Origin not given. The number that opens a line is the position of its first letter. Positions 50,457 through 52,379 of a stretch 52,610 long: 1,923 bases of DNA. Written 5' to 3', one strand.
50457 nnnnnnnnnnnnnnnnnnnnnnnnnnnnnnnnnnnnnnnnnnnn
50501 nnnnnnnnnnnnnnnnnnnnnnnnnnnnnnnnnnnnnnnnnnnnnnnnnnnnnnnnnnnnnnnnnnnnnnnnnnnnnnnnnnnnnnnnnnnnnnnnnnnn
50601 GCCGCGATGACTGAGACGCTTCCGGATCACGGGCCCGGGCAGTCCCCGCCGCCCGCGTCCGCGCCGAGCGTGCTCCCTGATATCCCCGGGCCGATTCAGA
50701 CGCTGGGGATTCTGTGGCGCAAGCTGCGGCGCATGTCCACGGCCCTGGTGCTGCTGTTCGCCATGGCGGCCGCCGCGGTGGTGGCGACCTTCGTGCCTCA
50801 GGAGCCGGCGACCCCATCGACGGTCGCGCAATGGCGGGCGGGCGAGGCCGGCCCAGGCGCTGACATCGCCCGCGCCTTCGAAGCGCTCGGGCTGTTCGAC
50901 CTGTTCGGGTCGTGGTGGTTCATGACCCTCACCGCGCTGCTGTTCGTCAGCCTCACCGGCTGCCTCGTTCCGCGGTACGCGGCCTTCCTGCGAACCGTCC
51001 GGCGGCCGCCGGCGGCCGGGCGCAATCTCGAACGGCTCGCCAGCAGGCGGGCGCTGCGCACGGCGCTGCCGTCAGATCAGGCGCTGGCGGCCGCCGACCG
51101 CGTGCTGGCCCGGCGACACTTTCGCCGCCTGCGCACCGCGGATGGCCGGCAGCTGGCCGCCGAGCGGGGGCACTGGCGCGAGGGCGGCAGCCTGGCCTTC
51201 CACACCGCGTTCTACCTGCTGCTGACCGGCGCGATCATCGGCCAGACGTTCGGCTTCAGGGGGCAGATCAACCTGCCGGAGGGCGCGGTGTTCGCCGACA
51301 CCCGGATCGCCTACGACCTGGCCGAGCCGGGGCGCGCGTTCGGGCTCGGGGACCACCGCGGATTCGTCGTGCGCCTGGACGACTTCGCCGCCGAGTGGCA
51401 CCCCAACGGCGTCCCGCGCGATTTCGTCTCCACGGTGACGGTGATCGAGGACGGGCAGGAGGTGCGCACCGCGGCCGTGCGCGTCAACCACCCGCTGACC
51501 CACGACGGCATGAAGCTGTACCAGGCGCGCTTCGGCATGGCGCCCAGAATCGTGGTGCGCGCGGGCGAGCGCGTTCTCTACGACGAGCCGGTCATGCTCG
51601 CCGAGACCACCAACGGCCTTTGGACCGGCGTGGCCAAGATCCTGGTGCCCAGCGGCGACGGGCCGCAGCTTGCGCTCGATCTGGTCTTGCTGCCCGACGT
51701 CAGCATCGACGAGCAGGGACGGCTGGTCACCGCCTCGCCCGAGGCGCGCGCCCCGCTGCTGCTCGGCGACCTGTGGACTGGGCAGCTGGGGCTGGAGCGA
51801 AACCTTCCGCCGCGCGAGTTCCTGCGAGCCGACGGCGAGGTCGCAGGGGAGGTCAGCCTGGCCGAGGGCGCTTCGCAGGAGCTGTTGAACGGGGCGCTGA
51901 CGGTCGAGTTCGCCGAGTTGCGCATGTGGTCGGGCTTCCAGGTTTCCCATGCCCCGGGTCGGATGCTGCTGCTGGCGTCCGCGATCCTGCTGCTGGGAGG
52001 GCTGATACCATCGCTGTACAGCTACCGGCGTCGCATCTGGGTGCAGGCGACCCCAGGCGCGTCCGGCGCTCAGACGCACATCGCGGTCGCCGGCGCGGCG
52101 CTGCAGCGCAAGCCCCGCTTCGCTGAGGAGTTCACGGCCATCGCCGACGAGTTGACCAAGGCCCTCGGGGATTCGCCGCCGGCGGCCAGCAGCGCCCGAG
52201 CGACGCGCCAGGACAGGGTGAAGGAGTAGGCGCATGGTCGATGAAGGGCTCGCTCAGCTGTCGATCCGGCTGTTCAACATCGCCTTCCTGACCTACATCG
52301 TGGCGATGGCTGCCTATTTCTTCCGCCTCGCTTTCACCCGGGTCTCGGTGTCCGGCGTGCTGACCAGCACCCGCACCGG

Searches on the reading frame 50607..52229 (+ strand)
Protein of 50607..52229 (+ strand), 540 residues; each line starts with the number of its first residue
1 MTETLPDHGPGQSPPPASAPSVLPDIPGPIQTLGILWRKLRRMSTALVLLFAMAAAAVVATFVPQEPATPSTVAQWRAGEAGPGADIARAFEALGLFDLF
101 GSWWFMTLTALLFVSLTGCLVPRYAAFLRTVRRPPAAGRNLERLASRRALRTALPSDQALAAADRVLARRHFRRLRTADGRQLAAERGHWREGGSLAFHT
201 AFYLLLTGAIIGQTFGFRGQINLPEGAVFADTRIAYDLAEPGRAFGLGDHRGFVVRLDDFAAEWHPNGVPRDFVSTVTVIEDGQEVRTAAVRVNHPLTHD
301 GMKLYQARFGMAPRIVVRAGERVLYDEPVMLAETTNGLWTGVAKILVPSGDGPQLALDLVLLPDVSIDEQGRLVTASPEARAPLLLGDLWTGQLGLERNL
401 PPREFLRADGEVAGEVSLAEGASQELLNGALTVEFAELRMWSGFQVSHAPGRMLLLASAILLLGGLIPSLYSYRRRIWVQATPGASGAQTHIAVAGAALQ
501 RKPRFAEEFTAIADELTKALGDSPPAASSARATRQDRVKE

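Call 51: search_protein_families(library=pfam, proteins=[window:50607-52229:+], max_evalue=0.001)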
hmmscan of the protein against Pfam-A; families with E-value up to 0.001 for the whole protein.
window:50607-52229:+ (540 aa): 1 family
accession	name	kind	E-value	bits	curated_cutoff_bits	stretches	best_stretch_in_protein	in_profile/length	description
PF05140.19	ResB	-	1.1e-99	334.9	24.6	1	43-509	1-485/486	ResB-like family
